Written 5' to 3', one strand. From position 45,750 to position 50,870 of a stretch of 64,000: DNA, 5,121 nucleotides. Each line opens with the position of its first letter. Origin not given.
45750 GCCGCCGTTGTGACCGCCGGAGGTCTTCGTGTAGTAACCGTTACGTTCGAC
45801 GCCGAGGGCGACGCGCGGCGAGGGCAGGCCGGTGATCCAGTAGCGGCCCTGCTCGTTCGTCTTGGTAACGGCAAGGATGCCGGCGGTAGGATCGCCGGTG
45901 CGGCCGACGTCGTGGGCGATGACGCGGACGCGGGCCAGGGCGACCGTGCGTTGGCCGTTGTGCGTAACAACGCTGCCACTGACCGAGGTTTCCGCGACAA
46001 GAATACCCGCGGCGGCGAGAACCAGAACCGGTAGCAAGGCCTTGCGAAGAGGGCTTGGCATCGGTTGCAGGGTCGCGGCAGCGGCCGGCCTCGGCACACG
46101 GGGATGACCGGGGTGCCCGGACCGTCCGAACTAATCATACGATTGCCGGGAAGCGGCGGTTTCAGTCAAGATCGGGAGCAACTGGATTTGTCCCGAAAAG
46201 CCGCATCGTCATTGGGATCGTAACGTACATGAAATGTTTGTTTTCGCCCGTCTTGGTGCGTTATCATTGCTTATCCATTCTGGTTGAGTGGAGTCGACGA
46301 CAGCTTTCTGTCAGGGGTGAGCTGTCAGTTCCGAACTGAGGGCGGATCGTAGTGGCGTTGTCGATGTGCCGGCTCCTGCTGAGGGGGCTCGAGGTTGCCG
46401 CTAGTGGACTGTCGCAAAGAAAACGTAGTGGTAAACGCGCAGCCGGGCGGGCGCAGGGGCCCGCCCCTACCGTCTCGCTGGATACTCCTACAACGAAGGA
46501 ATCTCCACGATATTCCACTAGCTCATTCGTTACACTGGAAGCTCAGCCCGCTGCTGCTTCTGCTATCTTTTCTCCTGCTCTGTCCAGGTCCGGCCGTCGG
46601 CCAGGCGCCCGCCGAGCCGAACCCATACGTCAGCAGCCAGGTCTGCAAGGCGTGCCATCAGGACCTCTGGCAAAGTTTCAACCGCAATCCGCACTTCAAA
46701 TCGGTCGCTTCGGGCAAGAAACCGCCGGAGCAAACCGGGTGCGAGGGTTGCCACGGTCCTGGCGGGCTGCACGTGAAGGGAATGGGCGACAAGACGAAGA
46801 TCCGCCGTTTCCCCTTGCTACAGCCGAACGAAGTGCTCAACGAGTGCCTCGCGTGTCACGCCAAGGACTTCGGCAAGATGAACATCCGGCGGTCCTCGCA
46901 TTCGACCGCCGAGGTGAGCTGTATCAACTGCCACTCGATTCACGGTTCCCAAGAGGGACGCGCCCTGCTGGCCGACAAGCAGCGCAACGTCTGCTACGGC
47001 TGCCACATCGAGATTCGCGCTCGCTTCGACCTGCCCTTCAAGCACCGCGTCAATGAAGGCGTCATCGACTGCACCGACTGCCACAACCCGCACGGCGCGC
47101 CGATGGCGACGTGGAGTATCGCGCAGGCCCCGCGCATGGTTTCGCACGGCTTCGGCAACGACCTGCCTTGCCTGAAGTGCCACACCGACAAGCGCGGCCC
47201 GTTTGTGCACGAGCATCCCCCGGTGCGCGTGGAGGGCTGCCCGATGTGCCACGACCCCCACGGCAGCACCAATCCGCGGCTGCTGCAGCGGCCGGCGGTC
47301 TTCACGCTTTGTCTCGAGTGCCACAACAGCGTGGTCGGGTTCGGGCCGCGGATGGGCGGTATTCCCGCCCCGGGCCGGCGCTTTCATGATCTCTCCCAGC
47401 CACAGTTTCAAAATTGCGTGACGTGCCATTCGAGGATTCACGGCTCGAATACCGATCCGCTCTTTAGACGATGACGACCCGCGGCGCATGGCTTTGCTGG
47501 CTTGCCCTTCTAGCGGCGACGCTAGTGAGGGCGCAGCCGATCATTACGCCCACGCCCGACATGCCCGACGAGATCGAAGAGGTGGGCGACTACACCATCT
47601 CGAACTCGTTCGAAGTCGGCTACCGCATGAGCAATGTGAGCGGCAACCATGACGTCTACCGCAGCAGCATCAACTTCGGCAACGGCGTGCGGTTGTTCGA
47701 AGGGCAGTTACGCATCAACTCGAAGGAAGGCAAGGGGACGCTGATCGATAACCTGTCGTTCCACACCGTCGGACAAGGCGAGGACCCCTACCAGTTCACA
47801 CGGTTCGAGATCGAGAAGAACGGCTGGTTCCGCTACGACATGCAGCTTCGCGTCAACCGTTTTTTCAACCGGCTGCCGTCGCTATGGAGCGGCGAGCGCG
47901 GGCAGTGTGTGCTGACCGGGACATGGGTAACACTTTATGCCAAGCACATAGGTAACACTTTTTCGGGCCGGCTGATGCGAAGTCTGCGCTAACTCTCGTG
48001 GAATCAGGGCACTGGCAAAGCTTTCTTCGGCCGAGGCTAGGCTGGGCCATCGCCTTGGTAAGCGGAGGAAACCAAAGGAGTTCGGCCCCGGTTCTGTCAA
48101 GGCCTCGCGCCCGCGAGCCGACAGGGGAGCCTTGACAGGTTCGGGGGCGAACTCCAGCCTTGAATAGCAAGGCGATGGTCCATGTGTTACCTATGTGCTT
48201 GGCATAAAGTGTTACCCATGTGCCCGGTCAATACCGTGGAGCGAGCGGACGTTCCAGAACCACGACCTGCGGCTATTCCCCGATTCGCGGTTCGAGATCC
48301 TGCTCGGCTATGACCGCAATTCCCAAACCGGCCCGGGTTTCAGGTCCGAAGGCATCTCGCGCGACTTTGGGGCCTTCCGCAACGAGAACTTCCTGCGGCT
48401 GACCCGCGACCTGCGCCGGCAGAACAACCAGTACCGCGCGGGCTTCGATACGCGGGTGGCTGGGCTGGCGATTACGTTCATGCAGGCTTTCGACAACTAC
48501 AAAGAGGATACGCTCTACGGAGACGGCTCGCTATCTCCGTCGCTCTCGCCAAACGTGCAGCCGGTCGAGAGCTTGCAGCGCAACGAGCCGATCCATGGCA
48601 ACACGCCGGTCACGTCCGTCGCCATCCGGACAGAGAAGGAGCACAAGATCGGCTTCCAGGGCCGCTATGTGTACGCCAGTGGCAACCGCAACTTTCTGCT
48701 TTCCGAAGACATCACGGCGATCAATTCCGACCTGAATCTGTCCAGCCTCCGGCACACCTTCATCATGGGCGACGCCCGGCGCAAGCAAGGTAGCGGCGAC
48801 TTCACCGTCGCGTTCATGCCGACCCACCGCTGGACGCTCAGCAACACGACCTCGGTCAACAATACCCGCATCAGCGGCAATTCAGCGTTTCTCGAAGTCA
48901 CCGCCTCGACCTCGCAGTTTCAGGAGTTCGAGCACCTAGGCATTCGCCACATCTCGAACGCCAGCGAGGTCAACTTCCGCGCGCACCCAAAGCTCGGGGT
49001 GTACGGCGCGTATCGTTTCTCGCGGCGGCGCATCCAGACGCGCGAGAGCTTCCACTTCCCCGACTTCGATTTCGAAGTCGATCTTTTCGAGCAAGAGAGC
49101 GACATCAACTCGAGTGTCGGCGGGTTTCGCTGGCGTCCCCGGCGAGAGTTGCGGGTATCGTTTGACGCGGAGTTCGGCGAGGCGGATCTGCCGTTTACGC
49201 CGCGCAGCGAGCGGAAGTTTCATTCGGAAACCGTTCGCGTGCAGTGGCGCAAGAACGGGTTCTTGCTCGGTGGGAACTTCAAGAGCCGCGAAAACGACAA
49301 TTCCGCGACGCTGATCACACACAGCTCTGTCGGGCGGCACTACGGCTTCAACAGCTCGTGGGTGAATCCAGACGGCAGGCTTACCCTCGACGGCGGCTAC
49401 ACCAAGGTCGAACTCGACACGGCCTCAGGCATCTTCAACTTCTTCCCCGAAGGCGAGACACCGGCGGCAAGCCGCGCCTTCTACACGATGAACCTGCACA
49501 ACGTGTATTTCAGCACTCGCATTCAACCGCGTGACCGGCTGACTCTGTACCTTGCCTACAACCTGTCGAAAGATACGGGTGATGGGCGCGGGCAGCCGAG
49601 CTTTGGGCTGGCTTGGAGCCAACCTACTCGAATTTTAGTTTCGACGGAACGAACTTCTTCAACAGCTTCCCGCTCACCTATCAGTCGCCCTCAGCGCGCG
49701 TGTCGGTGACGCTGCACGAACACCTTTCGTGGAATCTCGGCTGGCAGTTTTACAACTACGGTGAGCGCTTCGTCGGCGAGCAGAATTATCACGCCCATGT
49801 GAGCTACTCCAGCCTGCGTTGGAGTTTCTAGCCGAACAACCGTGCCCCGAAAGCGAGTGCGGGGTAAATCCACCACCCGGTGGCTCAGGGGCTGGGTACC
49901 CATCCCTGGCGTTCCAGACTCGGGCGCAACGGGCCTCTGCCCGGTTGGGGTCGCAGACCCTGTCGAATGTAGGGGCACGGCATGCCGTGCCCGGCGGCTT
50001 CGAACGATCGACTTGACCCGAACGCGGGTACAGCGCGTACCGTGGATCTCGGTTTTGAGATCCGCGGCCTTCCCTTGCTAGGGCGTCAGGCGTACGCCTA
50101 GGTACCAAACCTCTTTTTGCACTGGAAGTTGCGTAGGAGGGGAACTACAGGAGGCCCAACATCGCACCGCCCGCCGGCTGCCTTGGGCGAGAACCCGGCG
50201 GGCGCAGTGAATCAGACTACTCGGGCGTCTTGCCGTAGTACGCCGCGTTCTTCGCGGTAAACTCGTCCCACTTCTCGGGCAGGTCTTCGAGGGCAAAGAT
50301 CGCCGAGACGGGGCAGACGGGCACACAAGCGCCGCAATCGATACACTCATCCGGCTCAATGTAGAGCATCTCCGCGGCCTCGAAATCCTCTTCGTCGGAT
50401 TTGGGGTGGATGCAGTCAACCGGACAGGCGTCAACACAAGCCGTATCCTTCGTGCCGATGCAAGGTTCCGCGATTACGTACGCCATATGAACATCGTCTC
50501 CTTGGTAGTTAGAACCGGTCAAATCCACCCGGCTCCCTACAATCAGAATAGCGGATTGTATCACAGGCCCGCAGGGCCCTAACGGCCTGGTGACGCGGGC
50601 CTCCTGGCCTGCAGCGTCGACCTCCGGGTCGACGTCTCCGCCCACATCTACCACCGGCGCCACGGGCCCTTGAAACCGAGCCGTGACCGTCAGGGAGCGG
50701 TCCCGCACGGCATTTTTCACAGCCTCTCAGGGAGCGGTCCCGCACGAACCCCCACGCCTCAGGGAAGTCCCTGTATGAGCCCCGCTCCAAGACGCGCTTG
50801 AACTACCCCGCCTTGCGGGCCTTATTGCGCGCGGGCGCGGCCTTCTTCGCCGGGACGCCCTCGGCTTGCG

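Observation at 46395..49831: MtrAB/PioAB-like porin-cytochrome module (decahaem cytochrome plus coupled outer-membrane barrel), now inactivated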

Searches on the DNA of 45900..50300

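Call 67: search_rna_families(source=window, start=45900, end=50300, threshold=evalue, max_evalue=1)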
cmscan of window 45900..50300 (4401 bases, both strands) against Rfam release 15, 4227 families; matches with E-value up to 1: 2.
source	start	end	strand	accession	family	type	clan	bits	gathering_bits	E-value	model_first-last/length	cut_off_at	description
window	48069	48155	-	RF00763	mir-339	Gene; miRNA;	-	24.6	60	0.6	1-92/92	no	mir-339 microRNA precursor family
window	48043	48182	+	RF00883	MIR820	Gene; miRNA;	-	24.4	196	0.59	1-191/191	no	MIR820 microRNA precursor family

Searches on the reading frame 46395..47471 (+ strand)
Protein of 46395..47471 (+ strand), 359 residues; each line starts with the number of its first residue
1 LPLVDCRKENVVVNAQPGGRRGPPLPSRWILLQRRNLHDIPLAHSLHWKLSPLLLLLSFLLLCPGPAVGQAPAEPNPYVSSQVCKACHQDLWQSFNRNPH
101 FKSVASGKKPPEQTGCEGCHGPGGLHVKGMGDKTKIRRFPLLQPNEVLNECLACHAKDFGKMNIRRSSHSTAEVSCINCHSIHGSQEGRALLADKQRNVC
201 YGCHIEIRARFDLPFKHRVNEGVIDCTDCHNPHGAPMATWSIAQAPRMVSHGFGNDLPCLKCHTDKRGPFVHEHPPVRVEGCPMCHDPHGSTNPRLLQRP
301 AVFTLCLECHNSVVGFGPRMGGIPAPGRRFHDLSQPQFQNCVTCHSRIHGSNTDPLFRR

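Call 5: search_protein_families(library=pfam, proteins=[window:46395-47471:+], max_evalue=1)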
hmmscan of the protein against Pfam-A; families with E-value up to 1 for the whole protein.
window:46395-47471:+ (359 aa): 7 families
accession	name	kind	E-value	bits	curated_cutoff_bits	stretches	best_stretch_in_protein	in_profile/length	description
PF09699.15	Paired_CXXCH_1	-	2.8e-29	101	20.6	4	274-312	1-38/41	Doubled CXXCH motif (Paired_CXXCH_1)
PF14522.11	Cytochrome_C7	-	1.2e-13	51.1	24.8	4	216-286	4-66/67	Cytochrome c7 and related cytochrome c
PF22113.1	Mtrc-MtrF_II-IV_dom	-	1.2e-10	41.7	30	4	81-124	120-167/176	Outer membrane cytochrome MtrC/MtrF-like, domains II/IV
PF14537.11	Cytochrom_c3_2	-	1.3e-10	42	25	3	169-235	2-69/79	Cytochrome c3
PF22678.1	Cytochrom_c_NrfB-like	-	7.4e-09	36.4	27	2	116-197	1-82/89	Cytochrome c-type protein NrfB-like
PF13435.11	Cytochrome_C554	-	3.6e-05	25.1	20.8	2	146-181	46-84/84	Cytochrome c554 and c-prime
PF21326.4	KDM6_GATAL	-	0.059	13.7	27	0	145-179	6-40/59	KDM6, GATA-like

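Call 6: search_protein_families(library=ncbifam, proteins=[window:46395-47471:+], max_evalue=1)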
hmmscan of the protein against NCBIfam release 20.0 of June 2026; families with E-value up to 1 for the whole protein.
window:46395-47471:+ (359 aa): 14 families
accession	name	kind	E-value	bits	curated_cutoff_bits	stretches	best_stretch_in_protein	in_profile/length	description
TIGR03508.1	decahem_SO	subfamily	1.2e-74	251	192.2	1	81-354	2-257/258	DmsE family decaheme c-type cytochrome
NF041028.1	decahem_GSU2203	exception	3.6e-61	207.1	325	1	76-353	31-303/317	GSU2203 family decaheme c-type cytochrome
TIGR01905.1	paired_CXXCH_1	subfamily_domain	1.4e-25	88.9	25.2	3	274-313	1-39/41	doubled CXXCH domain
NF008659.0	PRK11659.1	equivalog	4.1e-09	36.4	184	1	82-210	47-173/188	cytochrome c nitrite reductase pentaheme subunit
TIGR03153.1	cytochr_NrfH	equivalog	1.6e-07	31.4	134.2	2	194-313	25-136/138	cytochrome c nitrite reductase small subunit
TIGR03146.1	cyt_nit_nrfB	equivalog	1.2e-06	28.9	166.6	1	82-207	12-144/145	cytochrome c nitrite reductase pentaheme subunit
NF049875.1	NetB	exception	9e-05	22.4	380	2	101-205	89-196/211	Nrf-like electron transfer protein NetB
NF041198.1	UshA_like_PCGU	equivalog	9.9e-05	21.1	275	2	112-158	471-511/519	UshA-like (seleno)protein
NF040968.1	FeS_ExtO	equivalog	0.013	14.4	200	1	166-221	31-86/416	selenite/tellurite reduction operon b-type cytochrome iron-sulfur cluster-binding subunit ExtO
NF043011.1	CytC7_Geobact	equivalog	0.014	15.9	120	1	139-181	35-75/89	cytochrome c7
NF043010.1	Cyt554_Nsmonas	equivalog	0.025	14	400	1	77-124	76-119/238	cytochrome c-550 CycA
NF040967.1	cytc_ExtN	equivalog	0.035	13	200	1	166-221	31-86/415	selenite/tellurite reduction operon c-type cytochrome ExtN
NF047727.1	4hemeCytCCctA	equivalog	0.54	10.4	180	1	198-237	58-94/109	tetraheme c-type cytochrome CctA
NF052343.1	hydrazine_HDH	equivalog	0.98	7.7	900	1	81-122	116-155/564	hydrazine dehydrogenase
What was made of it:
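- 46395..47474 (+): Decahaem c-type cytochrome gene of the DmsE/MtrA/MtoA/PioA family, starting at TTG. The predicted mature protein begins at about nucleotide 46608, after ...AVGQA. It scores 251 bits on TIGR03508 against a cut-off of 192.2 (call 6).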

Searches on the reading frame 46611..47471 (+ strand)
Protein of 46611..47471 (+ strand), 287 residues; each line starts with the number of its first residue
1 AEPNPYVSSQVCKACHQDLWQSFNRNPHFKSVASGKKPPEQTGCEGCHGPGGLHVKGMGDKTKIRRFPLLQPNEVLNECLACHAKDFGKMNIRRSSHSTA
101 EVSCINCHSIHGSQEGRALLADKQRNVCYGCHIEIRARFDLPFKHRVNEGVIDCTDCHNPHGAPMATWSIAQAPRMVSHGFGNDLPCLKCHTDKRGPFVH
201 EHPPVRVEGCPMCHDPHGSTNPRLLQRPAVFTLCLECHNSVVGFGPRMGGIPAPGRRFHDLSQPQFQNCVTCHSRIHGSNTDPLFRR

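Call 71: search_solved_structures(query=window:46611-47471:+, max_evalue=0.001, show_alignments=1)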
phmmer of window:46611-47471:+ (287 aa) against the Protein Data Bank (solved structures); distinct sequences matched with E-value up to 0.001: 2.
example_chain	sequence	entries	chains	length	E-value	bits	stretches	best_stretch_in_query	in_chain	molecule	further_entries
6r2q_A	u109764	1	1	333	1.8e-33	119.4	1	11-281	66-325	Cystathionine beta-synthase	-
2ozy_A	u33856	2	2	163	1.9e-08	37.2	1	11-137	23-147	Cytochrome c-type protein nrfB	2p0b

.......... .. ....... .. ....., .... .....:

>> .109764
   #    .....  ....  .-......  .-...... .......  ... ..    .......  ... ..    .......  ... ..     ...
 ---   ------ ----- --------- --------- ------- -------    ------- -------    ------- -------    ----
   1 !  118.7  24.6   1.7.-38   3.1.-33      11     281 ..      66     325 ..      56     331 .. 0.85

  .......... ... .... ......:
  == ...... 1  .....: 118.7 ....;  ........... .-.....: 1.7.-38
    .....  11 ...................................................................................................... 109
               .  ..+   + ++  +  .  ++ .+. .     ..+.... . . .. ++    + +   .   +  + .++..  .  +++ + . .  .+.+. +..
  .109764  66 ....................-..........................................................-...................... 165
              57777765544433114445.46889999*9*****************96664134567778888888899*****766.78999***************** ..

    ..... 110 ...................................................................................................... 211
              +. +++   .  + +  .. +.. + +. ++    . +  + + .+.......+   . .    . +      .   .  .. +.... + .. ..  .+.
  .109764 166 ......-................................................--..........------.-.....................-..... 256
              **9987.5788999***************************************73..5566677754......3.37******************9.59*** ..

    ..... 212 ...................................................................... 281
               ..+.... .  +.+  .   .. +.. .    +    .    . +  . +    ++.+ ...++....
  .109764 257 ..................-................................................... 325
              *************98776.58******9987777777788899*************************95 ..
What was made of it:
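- Closest known: MtrAB core of the Shewanella MtrCAB complex. Same: The cytochrome matches MtrA at E 1.8e-33 (call 71).
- MtrA chain 6r2q_A matched at E 1.8e-33 over residues 66-325 of 333 (call 71).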

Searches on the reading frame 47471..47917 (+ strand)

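Call 5: search_protein_families(library=pfam, proteins=[window:47471-47917:+], max_evalue=1)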
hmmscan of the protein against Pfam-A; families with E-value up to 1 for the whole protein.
window:47471-47917:+ (149 aa): 1 family
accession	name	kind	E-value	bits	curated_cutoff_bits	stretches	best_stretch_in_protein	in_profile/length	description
PF01107.23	MP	-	0.13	12.3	23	1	40-89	140-189/191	Viral movement protein (MP)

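Call 6: search_protein_families(library=ncbifam, proteins=[window:47471-47917:+], max_evalue=1)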
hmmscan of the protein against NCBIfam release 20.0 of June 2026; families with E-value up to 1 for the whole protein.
window:47471-47917:+ (149 aa): 0 families

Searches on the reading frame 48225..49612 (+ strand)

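Call 5: search_protein_families(library=pfam, proteins=[window:48225-49612:+], max_evalue=1)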
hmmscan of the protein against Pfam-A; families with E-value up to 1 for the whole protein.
window:48225-49612:+ (462 aa): 0 families

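Call 6: search_protein_families(library=ncbifam, proteins=[window:48225-49612:+], max_evalue=1)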
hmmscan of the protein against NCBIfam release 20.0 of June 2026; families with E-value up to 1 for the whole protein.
window:48225-49612:+ (462 aa): 1 family
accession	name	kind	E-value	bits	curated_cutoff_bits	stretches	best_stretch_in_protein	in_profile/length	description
NF041027.1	GSU2204_Se_pt_1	equivalog_domain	0.00032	19.6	350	1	310-416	256-361/580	GSU2204 family CXXCH-containing (seleno)protein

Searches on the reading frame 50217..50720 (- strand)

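Call 14: search_protein_families(library=pfam, proteins=[window:50217-50720:-], max_evalue=0.001)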
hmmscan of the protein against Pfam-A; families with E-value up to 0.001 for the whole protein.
window:50217-50720:- (167 aa): 13 families
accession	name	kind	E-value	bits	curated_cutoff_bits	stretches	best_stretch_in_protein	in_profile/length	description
PF00037.32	Fer4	-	2.1e-10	40.4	21.1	1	120-141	2-23/24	4Fe-4S binding domain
PF12838.12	Fer4_7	-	1.7e-09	38.4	27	1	87-140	2-52/52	4Fe-4S dicluster domain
PF13237.11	Fer4_10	-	2e-08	34.5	25.5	2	82-137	4-53/53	4Fe-4S dicluster domain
PF14697.11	Fer4_21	-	2.4e-08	34.4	35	1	114-141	29-57/59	4Fe-4S dicluster domain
PF12797.12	Fer4_2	-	7.7e-08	32.2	24.5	1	119-138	3-22/22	4Fe-4S binding domain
PF13484.11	Fer4_16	-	1e-07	33.1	30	1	125-143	1-19/66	4Fe-4S double cluster binding domain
PF13187.11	Fer4_9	-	3.5e-07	30.6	27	1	93-141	6-52/52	4Fe-4S dicluster domain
PF13183.11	Fer4_8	-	1.4e-06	29.2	27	1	124-146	3-25/68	4Fe-4S dicluster domain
PF12800.12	Fer4_4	-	2.6e-06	27.7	24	1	123-138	1-16/17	4Fe-4S binding domain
PF12837.12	Fer4_6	-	3.6e-06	27.1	25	1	120-141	3-24/24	4Fe-4S binding domain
PF25160.1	LdpA_Fe-S-bd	-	6.9e-05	23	27.6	1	95-142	9-44/49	LdpA Fe-S cluster-binding domain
PF13370.11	Fer4_13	-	0.00041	21.4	24.5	0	121-137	1-17/58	4Fe-4S single cluster domain of Ferredoxin I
PF12798.12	Fer4_3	-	0.00098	20.2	27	0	126-140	1-15/15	4Fe-4S binding domain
